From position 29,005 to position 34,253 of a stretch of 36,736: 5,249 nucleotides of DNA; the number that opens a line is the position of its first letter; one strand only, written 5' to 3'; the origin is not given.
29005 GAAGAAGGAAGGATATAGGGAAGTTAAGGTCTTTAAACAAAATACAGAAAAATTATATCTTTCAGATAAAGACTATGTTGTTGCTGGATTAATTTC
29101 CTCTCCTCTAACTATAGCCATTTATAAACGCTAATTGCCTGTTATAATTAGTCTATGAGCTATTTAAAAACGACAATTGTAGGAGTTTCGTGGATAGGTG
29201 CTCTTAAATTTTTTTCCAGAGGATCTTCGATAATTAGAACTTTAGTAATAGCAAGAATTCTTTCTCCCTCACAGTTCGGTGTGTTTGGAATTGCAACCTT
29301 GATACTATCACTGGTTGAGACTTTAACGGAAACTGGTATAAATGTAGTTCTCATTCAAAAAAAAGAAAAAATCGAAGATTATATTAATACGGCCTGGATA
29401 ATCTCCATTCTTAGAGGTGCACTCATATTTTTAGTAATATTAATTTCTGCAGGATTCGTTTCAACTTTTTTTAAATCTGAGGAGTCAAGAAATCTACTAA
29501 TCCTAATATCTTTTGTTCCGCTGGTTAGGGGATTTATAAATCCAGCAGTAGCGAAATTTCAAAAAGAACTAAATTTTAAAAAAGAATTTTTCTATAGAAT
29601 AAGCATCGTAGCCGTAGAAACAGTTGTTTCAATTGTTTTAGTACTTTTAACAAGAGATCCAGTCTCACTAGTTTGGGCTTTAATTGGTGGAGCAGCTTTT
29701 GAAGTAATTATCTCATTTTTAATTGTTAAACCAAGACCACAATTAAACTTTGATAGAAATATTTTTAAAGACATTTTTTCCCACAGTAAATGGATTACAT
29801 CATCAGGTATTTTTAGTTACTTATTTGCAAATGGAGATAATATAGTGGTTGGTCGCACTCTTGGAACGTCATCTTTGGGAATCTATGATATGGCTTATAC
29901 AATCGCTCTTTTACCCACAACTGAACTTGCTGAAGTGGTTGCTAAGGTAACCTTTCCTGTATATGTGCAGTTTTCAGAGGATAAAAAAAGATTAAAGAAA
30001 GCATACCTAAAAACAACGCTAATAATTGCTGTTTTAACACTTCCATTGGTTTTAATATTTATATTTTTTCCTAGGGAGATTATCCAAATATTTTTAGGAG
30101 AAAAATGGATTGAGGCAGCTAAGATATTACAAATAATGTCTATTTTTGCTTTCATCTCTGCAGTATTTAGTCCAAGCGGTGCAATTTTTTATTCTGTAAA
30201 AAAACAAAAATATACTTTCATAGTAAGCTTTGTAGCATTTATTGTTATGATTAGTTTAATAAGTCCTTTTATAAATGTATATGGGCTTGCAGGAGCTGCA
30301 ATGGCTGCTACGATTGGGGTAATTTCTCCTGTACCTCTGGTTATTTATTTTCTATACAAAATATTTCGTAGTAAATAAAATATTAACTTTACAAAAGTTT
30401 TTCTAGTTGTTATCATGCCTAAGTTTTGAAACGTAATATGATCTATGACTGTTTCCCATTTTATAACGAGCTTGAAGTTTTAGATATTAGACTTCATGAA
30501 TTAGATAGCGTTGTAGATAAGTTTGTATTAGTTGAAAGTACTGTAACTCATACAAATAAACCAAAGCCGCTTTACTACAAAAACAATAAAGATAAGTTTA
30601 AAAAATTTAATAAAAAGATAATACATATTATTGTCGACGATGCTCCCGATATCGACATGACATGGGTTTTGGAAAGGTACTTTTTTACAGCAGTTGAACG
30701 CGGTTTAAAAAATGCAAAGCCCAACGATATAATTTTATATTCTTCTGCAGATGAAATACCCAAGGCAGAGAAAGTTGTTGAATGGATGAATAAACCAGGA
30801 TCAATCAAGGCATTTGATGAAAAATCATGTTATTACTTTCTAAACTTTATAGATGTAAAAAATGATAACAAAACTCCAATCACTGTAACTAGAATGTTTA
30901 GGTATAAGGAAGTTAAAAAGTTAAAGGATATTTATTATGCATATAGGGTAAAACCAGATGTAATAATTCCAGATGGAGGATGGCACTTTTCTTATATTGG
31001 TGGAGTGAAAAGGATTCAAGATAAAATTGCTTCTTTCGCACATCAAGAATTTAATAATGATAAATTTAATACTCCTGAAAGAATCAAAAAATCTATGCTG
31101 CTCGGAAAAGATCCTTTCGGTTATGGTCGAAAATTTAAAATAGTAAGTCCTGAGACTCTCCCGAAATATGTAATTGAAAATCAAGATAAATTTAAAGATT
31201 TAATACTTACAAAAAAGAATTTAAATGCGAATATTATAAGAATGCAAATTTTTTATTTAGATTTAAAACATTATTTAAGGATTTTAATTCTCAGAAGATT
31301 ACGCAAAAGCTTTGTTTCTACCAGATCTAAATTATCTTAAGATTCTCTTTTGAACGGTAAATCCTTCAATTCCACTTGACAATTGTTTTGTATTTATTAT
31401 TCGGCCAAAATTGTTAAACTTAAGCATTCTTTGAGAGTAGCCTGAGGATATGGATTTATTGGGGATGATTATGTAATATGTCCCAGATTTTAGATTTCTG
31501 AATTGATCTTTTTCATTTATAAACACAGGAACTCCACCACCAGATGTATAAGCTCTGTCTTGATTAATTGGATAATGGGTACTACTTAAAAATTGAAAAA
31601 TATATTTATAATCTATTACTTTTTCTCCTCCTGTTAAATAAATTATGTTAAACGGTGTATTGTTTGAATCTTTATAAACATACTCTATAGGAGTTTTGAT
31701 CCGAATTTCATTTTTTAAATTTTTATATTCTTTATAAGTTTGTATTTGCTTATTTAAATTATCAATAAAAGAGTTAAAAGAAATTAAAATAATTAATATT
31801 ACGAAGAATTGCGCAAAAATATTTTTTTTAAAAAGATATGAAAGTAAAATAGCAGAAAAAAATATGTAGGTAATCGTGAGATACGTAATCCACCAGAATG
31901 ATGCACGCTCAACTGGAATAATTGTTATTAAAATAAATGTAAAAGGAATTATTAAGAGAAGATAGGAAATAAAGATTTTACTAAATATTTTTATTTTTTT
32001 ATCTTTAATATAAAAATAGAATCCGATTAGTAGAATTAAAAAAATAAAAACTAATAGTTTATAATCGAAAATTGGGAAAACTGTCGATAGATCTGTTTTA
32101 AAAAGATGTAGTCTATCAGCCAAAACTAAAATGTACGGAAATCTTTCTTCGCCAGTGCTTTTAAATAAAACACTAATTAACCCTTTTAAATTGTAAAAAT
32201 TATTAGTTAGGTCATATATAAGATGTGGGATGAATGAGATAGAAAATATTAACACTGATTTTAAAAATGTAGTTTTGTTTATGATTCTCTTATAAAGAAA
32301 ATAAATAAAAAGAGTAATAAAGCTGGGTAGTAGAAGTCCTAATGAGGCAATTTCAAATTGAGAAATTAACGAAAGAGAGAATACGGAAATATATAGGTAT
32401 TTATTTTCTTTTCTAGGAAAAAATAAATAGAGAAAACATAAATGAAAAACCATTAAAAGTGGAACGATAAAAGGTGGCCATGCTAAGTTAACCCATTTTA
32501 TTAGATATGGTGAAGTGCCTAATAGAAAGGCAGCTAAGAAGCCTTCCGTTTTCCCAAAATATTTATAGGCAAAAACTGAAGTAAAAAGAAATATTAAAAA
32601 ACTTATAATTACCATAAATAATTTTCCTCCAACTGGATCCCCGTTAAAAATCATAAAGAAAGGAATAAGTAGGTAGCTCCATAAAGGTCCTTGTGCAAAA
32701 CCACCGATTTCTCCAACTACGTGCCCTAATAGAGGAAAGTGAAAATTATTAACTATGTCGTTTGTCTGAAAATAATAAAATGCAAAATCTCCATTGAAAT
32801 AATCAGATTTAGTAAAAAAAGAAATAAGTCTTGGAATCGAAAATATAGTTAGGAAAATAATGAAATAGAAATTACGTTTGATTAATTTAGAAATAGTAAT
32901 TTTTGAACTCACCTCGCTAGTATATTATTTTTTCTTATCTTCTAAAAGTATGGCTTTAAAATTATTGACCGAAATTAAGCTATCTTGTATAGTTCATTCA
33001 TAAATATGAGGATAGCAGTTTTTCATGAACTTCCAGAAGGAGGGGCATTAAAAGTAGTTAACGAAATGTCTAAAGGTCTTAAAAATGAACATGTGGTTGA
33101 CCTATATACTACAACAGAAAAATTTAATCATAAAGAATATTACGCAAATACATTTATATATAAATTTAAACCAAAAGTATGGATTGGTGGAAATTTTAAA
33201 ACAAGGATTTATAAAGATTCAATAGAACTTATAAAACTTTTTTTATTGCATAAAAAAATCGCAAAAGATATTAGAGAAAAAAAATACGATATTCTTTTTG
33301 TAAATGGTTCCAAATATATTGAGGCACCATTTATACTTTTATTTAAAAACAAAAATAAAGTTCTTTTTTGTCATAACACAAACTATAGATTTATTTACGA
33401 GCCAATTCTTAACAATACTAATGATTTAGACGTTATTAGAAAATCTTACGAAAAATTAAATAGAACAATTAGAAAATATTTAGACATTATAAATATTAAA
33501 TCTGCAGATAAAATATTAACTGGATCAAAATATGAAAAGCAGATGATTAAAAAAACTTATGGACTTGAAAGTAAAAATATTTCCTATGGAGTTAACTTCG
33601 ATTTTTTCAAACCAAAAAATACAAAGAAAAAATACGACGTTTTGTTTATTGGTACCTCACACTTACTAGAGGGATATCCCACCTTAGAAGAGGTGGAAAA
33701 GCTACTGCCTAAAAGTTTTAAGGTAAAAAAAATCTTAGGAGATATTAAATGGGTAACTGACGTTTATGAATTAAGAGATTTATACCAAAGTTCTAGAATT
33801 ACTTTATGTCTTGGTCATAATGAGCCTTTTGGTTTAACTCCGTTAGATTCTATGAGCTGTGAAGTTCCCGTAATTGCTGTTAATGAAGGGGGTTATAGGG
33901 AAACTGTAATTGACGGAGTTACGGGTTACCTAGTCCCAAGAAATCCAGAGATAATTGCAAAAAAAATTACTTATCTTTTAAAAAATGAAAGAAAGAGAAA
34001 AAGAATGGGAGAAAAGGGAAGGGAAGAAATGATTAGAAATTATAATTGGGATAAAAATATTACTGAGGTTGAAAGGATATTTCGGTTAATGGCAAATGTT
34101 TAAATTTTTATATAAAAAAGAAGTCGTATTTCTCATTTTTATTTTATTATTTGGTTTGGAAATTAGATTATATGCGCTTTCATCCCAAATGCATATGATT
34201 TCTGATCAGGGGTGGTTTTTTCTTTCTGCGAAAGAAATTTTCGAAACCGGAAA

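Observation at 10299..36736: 26-kb envelope-glycan locus built from repeated 'cytoplasmic GT2 plus polytopic GT-C-like' modules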

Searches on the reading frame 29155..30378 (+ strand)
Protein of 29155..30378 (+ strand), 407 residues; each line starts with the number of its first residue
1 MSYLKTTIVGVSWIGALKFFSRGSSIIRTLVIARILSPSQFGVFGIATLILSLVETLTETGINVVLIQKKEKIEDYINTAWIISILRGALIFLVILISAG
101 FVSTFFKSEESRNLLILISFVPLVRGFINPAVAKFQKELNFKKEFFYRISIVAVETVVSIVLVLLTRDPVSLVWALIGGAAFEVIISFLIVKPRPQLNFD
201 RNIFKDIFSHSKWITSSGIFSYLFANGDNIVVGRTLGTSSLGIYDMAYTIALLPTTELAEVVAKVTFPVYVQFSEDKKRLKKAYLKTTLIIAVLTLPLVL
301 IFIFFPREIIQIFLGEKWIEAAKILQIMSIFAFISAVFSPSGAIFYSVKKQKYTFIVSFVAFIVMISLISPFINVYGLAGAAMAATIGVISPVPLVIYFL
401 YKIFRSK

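Call 5: search_protein_families(library=pfam, proteins=[window:29155-30378:+], max_evalue=0.01)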
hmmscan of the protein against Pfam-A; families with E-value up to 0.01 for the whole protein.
window:29155-30378:+ (407 aa): 5 families
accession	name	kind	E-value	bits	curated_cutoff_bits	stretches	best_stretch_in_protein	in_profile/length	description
PF13440.11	Polysacc_synt_3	-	5.2e-75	252.8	23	1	31-322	1-292/293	Polysaccharide biosynthesis protein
PF01943.22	Polysacc_synt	-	3.2e-32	112.5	28.2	1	10-272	4-272/274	Polysaccharide biosynthesis protein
PF01554.23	MatE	-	4.2e-08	33.5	24.9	1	222-367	10-157/161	MatE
PF07856.17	Orai-1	-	1.6e-05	25.1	25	1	46-142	73-171/173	Mediator of CRAC channel activity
PF03023.19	MurJ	-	0.0016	17.5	27.4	1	92-402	71-401/451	Lipid II flippase MurJ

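Call 75: search_protein_families(library=ncbifam, proteins=[L007:18786-19955:+, L007:17236-18798:+, window:29155-30378:+], max_evalue=0.00001)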
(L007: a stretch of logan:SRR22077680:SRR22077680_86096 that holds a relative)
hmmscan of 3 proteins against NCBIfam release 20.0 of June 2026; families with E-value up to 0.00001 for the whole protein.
L007:18786-19955:+ (389 aa): 1 family
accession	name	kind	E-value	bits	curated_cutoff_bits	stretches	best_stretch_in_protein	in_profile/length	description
TIGR04370.1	glyco_rpt_poly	subfamily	3.1e-07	29.7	40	1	50-284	2-268/396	oligosaccharide repeat unit polymerase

L007:17236-18798:+ (520 aa): 2 families
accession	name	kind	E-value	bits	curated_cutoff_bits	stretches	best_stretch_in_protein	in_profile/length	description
NF047510.1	LIC_10190_fam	subfamily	9.6e-08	31.2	100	1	145-286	177-313/424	LIC_10190 family membrane protein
NF047440.1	LA3751_2_3_fam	subfamily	9.1e-07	28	200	1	130-411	94-391/460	LA_3751/LA_3752 family putative glycosyltransferase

window:29155-30378:+ (407 aa): 5 families
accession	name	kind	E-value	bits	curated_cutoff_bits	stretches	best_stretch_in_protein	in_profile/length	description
NF007773.0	PRK10459.1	equivalog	7.7e-55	186.8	273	1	1-400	1-402/492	MOP flippase family protein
NF047674.1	TeichurnBiosyTuaB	equivalog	2.7e-46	158.6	580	1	10-367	11-371/469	teichuronic acid biosynthesis protein TuaB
NF058658.1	Oglyco_Wzx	exception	2.4e-30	106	720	1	10-400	13-402/478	O-glycosylation flippase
TIGR00797.1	matE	subfamily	1e-07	31.2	147.4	1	275-402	63-194/396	MATE family efflux transporter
NF050818.1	PolSacchBiosHfsF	equivalog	5.7e-06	25.6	700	1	29-387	24-390/468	polysaccharide biosynthesis protein HfsF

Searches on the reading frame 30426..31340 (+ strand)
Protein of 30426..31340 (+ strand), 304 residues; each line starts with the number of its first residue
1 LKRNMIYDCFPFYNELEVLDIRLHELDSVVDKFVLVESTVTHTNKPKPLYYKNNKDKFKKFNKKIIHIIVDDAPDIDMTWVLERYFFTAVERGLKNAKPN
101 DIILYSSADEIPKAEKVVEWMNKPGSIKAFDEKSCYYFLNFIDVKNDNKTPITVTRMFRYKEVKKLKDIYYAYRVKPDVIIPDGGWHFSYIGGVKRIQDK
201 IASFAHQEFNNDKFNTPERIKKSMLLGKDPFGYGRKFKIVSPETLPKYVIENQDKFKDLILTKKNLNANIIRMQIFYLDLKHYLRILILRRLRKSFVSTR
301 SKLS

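Call 5: search_protein_families(library=pfam, proteins=[window:30426-31340:+], max_evalue=0.01)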
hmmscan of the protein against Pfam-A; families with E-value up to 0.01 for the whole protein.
window:30426-31340:+ (304 aa): 1 family
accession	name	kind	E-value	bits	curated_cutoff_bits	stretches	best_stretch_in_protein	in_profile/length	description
PF04724.18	Glyco_transf_17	-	1.6e-29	103.5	26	1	4-232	73-299/348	Glycosyltransferase family 17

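Call 37: find_encoding_contigs(protein=window:30438-31340:+, flank=10000, max_places=3)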
Protein window:30438-31340:+ (300 aa): no gene with exactly this product is on record in the collection.

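Call 75: search_protein_families(library=ncbifam, proteins=[window:30426-31340:+], max_evalue=0.00001)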
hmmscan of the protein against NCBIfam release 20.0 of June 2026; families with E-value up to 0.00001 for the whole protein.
window:30426-31340:+ (304 aa): 0 families

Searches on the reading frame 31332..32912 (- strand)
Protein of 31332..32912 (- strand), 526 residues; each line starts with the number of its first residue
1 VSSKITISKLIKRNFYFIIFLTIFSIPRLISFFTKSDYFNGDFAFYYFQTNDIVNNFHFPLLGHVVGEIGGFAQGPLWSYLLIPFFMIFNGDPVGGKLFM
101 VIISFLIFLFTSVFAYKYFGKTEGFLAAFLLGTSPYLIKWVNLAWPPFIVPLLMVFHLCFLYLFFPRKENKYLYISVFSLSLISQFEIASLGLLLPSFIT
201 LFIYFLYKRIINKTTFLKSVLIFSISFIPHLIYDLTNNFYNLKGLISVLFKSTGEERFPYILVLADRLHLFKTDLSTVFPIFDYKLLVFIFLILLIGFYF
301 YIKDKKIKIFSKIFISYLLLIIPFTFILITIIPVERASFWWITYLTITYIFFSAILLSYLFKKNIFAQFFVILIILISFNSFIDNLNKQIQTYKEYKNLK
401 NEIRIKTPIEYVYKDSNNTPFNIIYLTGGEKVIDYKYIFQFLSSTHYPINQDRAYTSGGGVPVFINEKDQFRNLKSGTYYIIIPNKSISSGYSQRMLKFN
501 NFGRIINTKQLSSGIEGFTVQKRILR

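Call 5: search_protein_families(library=pfam, proteins=[window:31332-32912:-], max_evalue=0.01)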
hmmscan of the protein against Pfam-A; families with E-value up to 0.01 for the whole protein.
window:31332-32912:- (526 aa): 1 family
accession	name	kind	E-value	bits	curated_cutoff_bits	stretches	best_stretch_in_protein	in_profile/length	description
PF13231.12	PMT_2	-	6.9e-05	23.5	26.1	1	75-233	3-160/160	Dolichyl-phosphate-mannose-protein mannosyltransferase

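Call 15: search_protein_families(library=ncbifam, proteins=[window:31332-32912:-], max_evalue=0.01)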
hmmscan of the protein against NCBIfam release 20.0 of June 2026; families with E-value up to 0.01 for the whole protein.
window:31332-32912:- (526 aa): 0 families

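Call 29: find_encoding_contigs(protein=window:31332-32912:-, flank=10000, max_places=3)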
Protein window:31332-32912:- (526 aa): no gene with exactly this product is on record in the collection.

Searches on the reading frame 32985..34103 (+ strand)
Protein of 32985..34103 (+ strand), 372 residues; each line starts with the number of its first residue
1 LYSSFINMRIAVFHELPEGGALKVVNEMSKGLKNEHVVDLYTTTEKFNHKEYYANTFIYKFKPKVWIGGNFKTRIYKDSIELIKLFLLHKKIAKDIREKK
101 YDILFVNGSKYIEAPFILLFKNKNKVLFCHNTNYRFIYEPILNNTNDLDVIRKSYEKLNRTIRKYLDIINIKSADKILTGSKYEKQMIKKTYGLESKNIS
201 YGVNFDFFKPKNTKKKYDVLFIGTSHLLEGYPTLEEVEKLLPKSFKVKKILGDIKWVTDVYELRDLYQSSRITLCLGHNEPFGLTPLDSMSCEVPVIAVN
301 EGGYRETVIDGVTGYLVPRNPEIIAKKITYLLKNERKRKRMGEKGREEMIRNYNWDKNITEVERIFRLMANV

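Call 5: search_protein_families(library=pfam, proteins=[window:32985-34103:+], max_evalue=0.01)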
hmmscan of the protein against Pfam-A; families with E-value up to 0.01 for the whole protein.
window:32985-34103:+ (372 aa): 5 families
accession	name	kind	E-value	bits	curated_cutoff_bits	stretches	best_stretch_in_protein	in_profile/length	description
PF00534.26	Glycos_transf_1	-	2.1e-25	89.7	26.4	1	213-347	44-171/172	Glycosyl transferases group 1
PF13692.12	Glyco_trans_1_4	-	9.3e-16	58.8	27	1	248-334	55-142/142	Glycosyl transferases group 1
PF13524.12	Glyco_trans_1_2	-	1.7e-10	41.5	25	1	251-362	20-142/144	Glycosyl transferase-like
PF13439.12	Glyco_transf_4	-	2.1e-09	38.1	28.5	1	19-199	2-159/170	Glycosyltransferase Family 4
PF20706.3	GT4-conflict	-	7.5e-05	22.3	26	1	257-359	269-382/385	Family 4 Glycosyltransferase in conflict systems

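Call 75: search_protein_families(library=ncbifam, proteins=[window:32985-34103:+], max_evalue=0.00001)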
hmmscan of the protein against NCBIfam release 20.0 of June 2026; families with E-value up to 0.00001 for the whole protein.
window:32985-34103:+ (372 aa): 19 families
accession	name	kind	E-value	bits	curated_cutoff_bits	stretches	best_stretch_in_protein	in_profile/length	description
TIGR02149.1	glgA_Coryne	subfamily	1.4e-19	70.5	302.4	1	236-366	250-387/391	glycogen synthase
TIGR03999.1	thiol_BshA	equivalog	4e-19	68.8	273.7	1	246-369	249-373/375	N-acetyl-alpha-D-glucosaminyl L-malate synthase BshA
NF041876.1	EPS_EpsE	equivalog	2.2e-16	60.1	400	1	263-357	289-384/389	exopolysaccharide biosynthesis GT4 family glycosyltransferase EpsE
TIGR03449.1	mycothiol_MshA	equivalog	5.1e-16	58.6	462.5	1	262-367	296-401/406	D-inositol-3-phosphate glycosyltransferase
NF053787.1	GlcN_PG_synth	equivalog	5.7e-15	55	480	1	254-367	246-357/361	N-acetylglucosaminyl phosphatidylglycerol synthase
TIGR03088.1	stp2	hypoth_equivalog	1.2e-12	47.6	409.05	1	275-367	278-371/374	TIGR03088 family PEP-CTERM/XrtA system glycosyltransferase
NF041139.1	TreT_Thcocales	equivalog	2.8e-12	46.1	775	1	230-360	276-403/412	trehalose synthase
TIGR04063.1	stp3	hypoth_equivalog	1.6e-10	40.5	442.05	1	257-368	283-394/397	TIGR04063 family PEP-CTERM/XrtA system glycosyltransferase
TIGR02472.1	sucr_P_syn_N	equivalog_domain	1.2e-09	37.6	576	1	277-361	348-433/439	sucrose-phosphate synthase, putative, glycosyltransferase domain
NF012028.0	PRK15484.1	subfamily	1.2e-07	31.2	618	1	278-364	286-373/380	lipopolysaccharide N-acetylglucosaminyltransferase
TIGR04157.1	glyco_rSAM_CFB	subfamily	1.2e-07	31.1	400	1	261-357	292-397/406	TIGR04157 family glycosyltransferase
TIGR03087.1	stp1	hypoth_equivalog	1.3e-07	31.2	316.65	1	287-367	316-395/397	TIGR03087 family PEP-CTERM/XrtA system glycosyltransferase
TIGR04047.1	MSMEG_0565_glyc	hypoth_equivalog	2.4e-07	30.2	259.85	0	262-359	269-364/373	MSMEG_0565 family glycosyltransferase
TIGR02470.1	sucr_synth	equivalog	3.1e-07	28.9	810.4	1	279-360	653-739/784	sucrose synthase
NF038295.1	EPS_HpsP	equivalog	9.1e-07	28.2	550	1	266-360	284-378/388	hormogonium polysaccharide biosynthesis glycosyltransferase HpsP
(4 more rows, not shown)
